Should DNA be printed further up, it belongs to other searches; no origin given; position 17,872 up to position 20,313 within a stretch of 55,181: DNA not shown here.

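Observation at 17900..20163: Shine-Dalgarno-led 25-codon Pro/Cys/Asp-rich sORF with its own terminator, directly upstream of a prolyl oligopeptidase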

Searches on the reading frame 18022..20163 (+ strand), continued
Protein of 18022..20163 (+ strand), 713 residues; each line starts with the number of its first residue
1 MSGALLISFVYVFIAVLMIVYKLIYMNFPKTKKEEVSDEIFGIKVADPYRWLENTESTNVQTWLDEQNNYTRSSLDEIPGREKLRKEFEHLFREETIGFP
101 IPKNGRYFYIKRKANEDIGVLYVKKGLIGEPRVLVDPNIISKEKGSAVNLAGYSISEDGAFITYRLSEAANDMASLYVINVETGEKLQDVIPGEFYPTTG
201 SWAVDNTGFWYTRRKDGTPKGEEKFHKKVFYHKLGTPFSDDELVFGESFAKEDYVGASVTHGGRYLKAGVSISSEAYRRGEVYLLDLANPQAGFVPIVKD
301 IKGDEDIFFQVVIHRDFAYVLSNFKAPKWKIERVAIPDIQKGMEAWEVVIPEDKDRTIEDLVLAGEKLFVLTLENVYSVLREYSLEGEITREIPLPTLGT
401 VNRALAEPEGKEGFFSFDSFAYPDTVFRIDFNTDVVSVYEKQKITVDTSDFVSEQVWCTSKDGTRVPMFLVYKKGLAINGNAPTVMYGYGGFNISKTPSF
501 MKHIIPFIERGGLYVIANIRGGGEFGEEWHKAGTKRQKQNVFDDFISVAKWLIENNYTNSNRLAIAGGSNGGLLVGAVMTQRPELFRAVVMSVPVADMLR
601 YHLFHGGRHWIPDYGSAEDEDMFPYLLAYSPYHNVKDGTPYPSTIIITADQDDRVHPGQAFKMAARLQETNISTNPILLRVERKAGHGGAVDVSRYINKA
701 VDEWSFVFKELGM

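Call 73: search_protein_families(library=ncbifam, proteins=[L150:6091-7194:+, L150:7191-8618:+, L150:8620-9681:+, L153:8282-9352:+, L153:6555-7085:+, L153:1912-3687:+], max_evalue=0.01)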
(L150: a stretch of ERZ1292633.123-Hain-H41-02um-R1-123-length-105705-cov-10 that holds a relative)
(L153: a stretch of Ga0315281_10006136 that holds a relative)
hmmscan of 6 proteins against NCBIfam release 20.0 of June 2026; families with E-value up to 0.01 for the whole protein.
L150:6091-7194:+ (367 aa): 18 families
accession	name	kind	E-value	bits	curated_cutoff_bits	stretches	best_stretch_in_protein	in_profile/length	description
NF005901.0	PRK07877.1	equivalog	1.8e-88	297.6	476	1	19-353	36-351/722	Rv1355c family protein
NF006077.0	PRK08223.1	equivalog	7.1e-18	64.6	266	1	83-308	7-226/296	hypothetical protein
NF011424.0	PRK14851.1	subfamily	5.4e-17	61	1170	1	77-301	16-233/679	hypothetical protein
NF006395.0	PRK08644.1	equivalog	2.6e-14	53.4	159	1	93-211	19-135/215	sulfur carrier protein ThiS adenylyltransferase ThiF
TIGR02354.1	thiF_fam2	equivalog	3.7e-14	53.1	152.2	1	97-210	14-125/200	thiamine biosynthesis protein ThiF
TIGR02356.1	adenyl_thiF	equivalog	5.3e-13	48.8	275.25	1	94-227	11-143/203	thiazole biosynthesis adenylyltransferase ThiF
NF011425.0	PRK14852.1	equivalog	1.8e-12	46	1337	1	80-237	308-466/989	hypothetical protein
NF004281.0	PRK05690.1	subfamily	2.7e-08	33.3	266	1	96-256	24-181/250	molybdopterin-synthase adenylyltransferase MoeB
NF011696.0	PRK15116.1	equivalog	3e-08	33.7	304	1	93-232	19-158/268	tRNA cyclic N6-threonylcarbamoyladenosine(37) synthase TcdA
NF004111.0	PRK05600.1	equivalog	3.7e-07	29.6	437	1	86-222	21-158/371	ThiF family adenylyltransferase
TIGR02355.1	moeB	equivalog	1.5e-06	27.8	376.55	1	97-252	17-169/240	molybdopterin-synthase adenylyltransferase MoeB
NF006204.0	PRK08328.1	equivalog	4.9e-06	26.3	339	1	86-225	9-148/231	hypothetical protein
NF047750.1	SAMPActivE1UbaA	equivalog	5.8e-06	25.8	450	1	97-224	25-151/270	SAMP-activating enzyme E1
NF005646.0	PRK07411.1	equivalog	6.9e-06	25.4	633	1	108-216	42-149/390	molybdopterin-synthase adenylyltransferase MoeB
NF009123.0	PRK12475.1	subfamily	1.9e-05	24.1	510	1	93-225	13-146/338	MoeB/ThiF family adenylyltransferase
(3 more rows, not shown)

L150:7191-8618:+ (475 aa): 4 families
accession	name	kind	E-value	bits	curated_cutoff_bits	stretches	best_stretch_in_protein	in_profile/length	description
TIGR02155.1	PA_CoA_ligase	equivalog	1.3e-08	33.8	646.3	1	12-320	18-303/422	phenylacetate--CoA ligase PaaK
NF041878.1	paak_haloarch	equivalog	1.4e-06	27.2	700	1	12-223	23-224/427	phenylacetate--CoA ligase PaaK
NF045666.1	DVU1553_fam_AMP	equivalog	0.00012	21.3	300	0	12-84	33-104/331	DVU_1553 family AMP-dependent CoA ligase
NF053551.1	FlxY_rubin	equivalog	0.00016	20.5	520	1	11-59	18-66/424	flexirubin biosynthesis putative acyl-CoA ligase FlxY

L150:8620-9681:+ (353 aa): 5 families
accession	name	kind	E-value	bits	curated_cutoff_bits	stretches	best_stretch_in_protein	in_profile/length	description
NF011424.0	PRK14851.1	subfamily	7.9e-61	205.9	1170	1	3-346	326-671/679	hypothetical protein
NF005901.0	PRK07877.1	equivalog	2e-49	168.5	476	1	3-346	375-713/722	Rv1355c family protein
NF047509.1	Rv3131_FMN_oxido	subfamily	1.4e-38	133.2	199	1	8-346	2-314/319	Acg family FMN-binding oxidoreductase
NF011425.0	PRK14852.1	equivalog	1.1e-24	86.5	1337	2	3-181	614-792/989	hypothetical protein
NF008275.0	PRK11053.1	equivalog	0.005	16.3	227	1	2-30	24-52/217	oxygen-insensitive NAD(P)H nitroreductase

L153:8282-9352:+ (356 aa): 65 families (the best 25 are shown)
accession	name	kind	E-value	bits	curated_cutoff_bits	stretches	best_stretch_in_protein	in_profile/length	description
TIGR03942.1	sulfatase_rSAM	equivalog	1.9e-75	254.2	349.45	1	6-352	4-359/363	anaerobic sulfatase maturase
NF041298.1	rSAM_mat_DynA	equivalog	6.6e-63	212.8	450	1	12-352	10-355/356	dynobactin maturation radical SAM/SPASM protein DynA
NF010321.0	PRK13758.1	equivalog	5.5e-54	183.7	441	1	11-354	13-366/370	anaerobic sulfatase-maturase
NF010308.0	PRK13745.1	equivalog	8.6e-48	163.2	484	1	6-348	17-383/412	anaerobic sulfatase-maturation protein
NF047865.1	rSAM_PapB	equivalog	3.3e-44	151.5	340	1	9-322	9-319/330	PapB family radical SAM/SPASM ranthipeptide maturase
TIGR04083.1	rSAM_pep_methan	hypoth_equivalog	2.3e-41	141.9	300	1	13-352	10-345/376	TIGR04083 family peptide-modifying radical SAM enzyme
NF041300.1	rSAM_mat_DarW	exception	4.9e-37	127.7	650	1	12-324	50-371/415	radical SAM/SPASM peptide maturase DarW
NF041718.1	rSAM_phane_AMC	equivalog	9.3e-37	126.9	425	1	11-241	14-239/362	cyclophane-forming radical SAM peptide maturase AmcB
TIGR04261.1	rSAM_GlyRichRpt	subfamily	3.1e-35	121.9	310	1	11-320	5-328/363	cyclophane-forming radical SAM/SPASM peptide maturase GrrM/OscB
NF041707.1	rSAM_YhhB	equivalog_domain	4.2e-35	121.3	445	1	12-352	11-367/369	cyclophane-forming radical SAM/SPASM peptide maturase YhhB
NF038005.1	rSAM_mat_DarE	equivalog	4.6e-32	111.3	650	1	12-328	83-409/432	darobactin maturation radical SAM/SPASM protein DarE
TIGR04269.1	SAM_SPASM_FxsB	subfamily_domain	1.2e-30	106.7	370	1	11-346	10-361/363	FxsB family cyclophane-forming radical SAM/SPASM peptide maturase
TIGR04496.1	rSAM_XyeB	equivalog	2.7e-28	98.7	450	1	10-354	11-373/385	cyclophane-forming radical SAM/SPASM peptide maturase XyeB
TIGR03978.1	rSAM_paired_1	equivalog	6.4e-28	97.7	370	1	13-351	93-452/466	His-Xaa-Ser system radical SAM maturase HxsB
TIGR04068.1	rSAM_ocin_clost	equivalog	1e-25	90.6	500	1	11-147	92-234/462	Cys-rich peptide radical SAM maturase CcpM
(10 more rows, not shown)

L153:6555-7085:+ (176 aa): 1 family
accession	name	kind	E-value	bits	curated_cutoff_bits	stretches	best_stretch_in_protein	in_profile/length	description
NF007324.0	PRK09814.1-3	equivalog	0.0047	16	713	1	102-130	159-187/330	beta-1,6-galactofuranosyltransferase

L153:1912-3687:+ (591 aa): 190 families (the best 25 are shown)
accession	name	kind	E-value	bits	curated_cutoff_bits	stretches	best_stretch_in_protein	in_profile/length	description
NF010178.0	PRK13657.1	equivalog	2.9e-113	379.3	733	1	13-577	9-561/588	glucan ABC transporter ATP-binding protein/ permease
TIGR02203.1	MsbA_lipidA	equivalog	1.2e-111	374.1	602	1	12-584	2-566/572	lipid A export permease/ATP-binding protein MsbA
TIGR02204.1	MsbA_rel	hypoth_equivalog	6.9e-111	371.7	780.4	1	13-583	7-571/576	ABC transporter, permease/ATP-binding protein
TIGR00958.1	3a01208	subfamily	1.1e-101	341.2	874.6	1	14-580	148-707/711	antigen peptide transporter 2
NF045513.1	HepA_fam_ABC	equivalog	2.3e-100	336.8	725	1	47-577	74-600/610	heterocyst formation ABC transporter subunit HepA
TIGR01846.1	type_I_sec_HlyB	subfamily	6.7e-98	328.7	725.55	1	89-585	196-690/694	type I secretion system permease/ATPase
NF052233.1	CphA_assoc_ABC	equivalog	3.8e-95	319.8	880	1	15-584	175-740/766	cyanophycin metabolism-associated ABC transporter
TIGR03796.1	NHLM_micro_ABC1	equivalog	3.7e-93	313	853.3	1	5-582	135-707/710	NHLP family bacteriocin export ABC transporter peptidase/permease/ATPase subunit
TIGR03797.1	NHLM_micro_ABC2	equivalog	1.2e-90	305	709.4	1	6-577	118-676/686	NHLP bacteriocin export ABC transporter permease/ATPase subunit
TIGR01192.1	chvA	subfamily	6e-89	299.2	585.4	1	13-577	8-561/585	glucan export ABC transporter ATP-binding protein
TIGR03375.1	type_I_sec_LssB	subfamily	1.2e-86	291.6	693.1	1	174-573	289-689/696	type I secretion system permease/ATPase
NF008381.0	PRK11176.1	equivalog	3.4e-84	283.3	867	1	2-586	3-578/582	lipid A ABC transporter ATP-binding protein/permease MsbA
TIGR01193.1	bacteriocin_ABC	subfamily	8.9e-74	249.3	523.85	1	75-577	203-700/708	peptide cleavage/export ABC transporter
NF008056.1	PRK10790.1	equivalog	1.6e-71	241.6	746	1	10-586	9-574/584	SmdB family multidrug efflux ABC transporter permease/ATP-binding protein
TIGR02857.1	CydD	equivalog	2.9e-70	237.7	435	1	301-558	273-529/529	thiol reductant ABC exporter subunit CydD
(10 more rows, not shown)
